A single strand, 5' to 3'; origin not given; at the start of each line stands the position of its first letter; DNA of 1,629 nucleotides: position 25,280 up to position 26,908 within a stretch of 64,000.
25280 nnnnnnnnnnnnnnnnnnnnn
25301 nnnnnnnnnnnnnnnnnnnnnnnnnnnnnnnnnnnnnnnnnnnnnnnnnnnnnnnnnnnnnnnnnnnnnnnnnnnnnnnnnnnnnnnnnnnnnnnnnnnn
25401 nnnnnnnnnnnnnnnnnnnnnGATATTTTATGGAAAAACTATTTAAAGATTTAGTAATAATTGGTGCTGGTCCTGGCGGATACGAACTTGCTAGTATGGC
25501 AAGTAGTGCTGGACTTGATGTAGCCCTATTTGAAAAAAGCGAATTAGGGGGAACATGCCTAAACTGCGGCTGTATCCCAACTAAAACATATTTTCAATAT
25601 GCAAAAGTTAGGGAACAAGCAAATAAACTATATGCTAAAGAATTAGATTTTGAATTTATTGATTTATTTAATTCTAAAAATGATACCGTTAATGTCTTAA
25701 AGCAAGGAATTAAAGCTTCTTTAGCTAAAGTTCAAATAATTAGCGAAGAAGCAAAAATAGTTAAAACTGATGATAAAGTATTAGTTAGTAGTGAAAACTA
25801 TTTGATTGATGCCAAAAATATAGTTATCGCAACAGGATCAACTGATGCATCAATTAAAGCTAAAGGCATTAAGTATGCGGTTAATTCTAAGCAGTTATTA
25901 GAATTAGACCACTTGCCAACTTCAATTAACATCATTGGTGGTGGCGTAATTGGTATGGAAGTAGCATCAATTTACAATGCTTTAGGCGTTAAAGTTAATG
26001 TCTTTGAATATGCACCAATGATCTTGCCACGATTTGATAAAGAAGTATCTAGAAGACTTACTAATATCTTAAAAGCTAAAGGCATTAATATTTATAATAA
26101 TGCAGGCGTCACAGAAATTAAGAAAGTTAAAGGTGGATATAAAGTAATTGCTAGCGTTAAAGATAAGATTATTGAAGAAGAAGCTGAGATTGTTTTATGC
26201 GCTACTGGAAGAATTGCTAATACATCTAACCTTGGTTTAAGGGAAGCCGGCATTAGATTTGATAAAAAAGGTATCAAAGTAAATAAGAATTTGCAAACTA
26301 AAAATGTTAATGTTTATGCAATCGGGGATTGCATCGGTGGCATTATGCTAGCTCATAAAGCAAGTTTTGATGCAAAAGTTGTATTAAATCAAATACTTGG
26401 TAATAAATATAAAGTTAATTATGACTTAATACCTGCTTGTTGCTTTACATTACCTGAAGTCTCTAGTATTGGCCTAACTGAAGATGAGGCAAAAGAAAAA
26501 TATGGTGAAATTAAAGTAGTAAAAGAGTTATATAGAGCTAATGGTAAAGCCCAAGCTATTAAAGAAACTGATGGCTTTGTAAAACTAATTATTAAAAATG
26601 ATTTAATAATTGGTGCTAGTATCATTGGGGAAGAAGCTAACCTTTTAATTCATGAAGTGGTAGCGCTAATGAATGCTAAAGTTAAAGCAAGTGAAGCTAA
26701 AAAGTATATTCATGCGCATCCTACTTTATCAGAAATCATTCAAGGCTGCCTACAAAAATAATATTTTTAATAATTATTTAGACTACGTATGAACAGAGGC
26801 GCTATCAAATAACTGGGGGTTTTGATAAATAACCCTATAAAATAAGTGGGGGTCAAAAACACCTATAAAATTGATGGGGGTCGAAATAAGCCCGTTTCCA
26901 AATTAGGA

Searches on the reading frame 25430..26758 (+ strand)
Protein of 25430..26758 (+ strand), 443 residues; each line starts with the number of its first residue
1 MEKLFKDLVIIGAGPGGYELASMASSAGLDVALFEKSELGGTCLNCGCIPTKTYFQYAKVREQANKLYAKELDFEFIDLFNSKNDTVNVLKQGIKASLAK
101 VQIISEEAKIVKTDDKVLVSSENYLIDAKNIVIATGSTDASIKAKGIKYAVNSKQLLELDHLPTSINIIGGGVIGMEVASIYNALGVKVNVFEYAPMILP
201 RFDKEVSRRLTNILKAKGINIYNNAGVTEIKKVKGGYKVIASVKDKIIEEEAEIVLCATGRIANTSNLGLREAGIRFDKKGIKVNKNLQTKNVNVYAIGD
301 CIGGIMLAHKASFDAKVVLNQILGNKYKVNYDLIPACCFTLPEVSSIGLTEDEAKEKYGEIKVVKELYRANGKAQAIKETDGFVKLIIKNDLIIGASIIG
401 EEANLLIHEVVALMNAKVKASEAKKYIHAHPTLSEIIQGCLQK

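Call 46: search_protein_families(library=ncbifam, proteins=[window:25430-26758:+], max_evalue=0.00001)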
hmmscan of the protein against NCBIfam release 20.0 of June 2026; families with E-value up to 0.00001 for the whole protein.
window:25430-26758:+ (443 aa): 51 families (the best 25 are shown)
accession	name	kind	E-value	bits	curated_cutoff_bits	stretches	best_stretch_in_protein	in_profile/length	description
TIGR01350.1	lipoamide_DH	equivalog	1.8e-124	416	408.8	1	7-441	3-451/461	dihydrolipoyl dehydrogenase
NF004943.0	PRK06292.2-1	equivalog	1.9e-89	300.5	432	1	7-439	5-450/456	dihydrolipoyl dehydrogenase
NF004947.0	PRK06292.2-5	equivalog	1.9e-83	280.9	592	1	7-439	5-453/474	dihydrolipoyl dehydrogenase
NF004776.0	PRK06116.1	equivalog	1e-82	278.6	480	1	7-435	6-444/450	glutathione-disulfide reductase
NF004945.0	PRK06292.2-3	equivalog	2.8e-82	277.1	494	1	7-437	5-445/457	dihydrolipoyl dehydrogenase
TIGR02053.1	MerA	equivalog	3.1e-81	273.7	454.45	1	7-437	2-446/465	mercury(II) reductase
NF004991.0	PRK06370.1-3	subfamily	4.8e-77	259.6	620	1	7-438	37-481/509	FAD-containing oxidoreductase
NF004992.0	PRK06370.1-4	equivalog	1.4e-74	251.2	629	1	7-442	6-453/459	FAD-containing oxidoreductase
NF003585.0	PRK05249.1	equivalog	2.2e-74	250.7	465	1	7-435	8-448/464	Si-specific NAD(P)(+) transhydrogenase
NF005884.0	PRK07846.1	equivalog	1.1e-73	248.5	501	1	7-441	5-448/454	mycothione reductase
NF004946.0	PRK06292.2-4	subfamily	1.6e-73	248.2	634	1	7-439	5-465/487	dihydrolipoyl dehydrogenase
TIGR01424.1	gluta_reduc_2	equivalog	2.1e-73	247.4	606.05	1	7-435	4-440/446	glutathione-disulfide reductase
NF040477.1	chlor_oxi_RclA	equivalog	2.1e-69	234.3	740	1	9-437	7-433/441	reactive chlorine resistance oxidoreductase RclA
NF005572.0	PRK07251.1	equivalog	1.1e-67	228.6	537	1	7-437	5-432/438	FAD-containing oxidoreductase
NF041853.1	hythiocyan_redase_MerA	equivalog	8.3e-67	225.9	650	1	7-437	5-434/440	hypothiocyanous acid reductase MerA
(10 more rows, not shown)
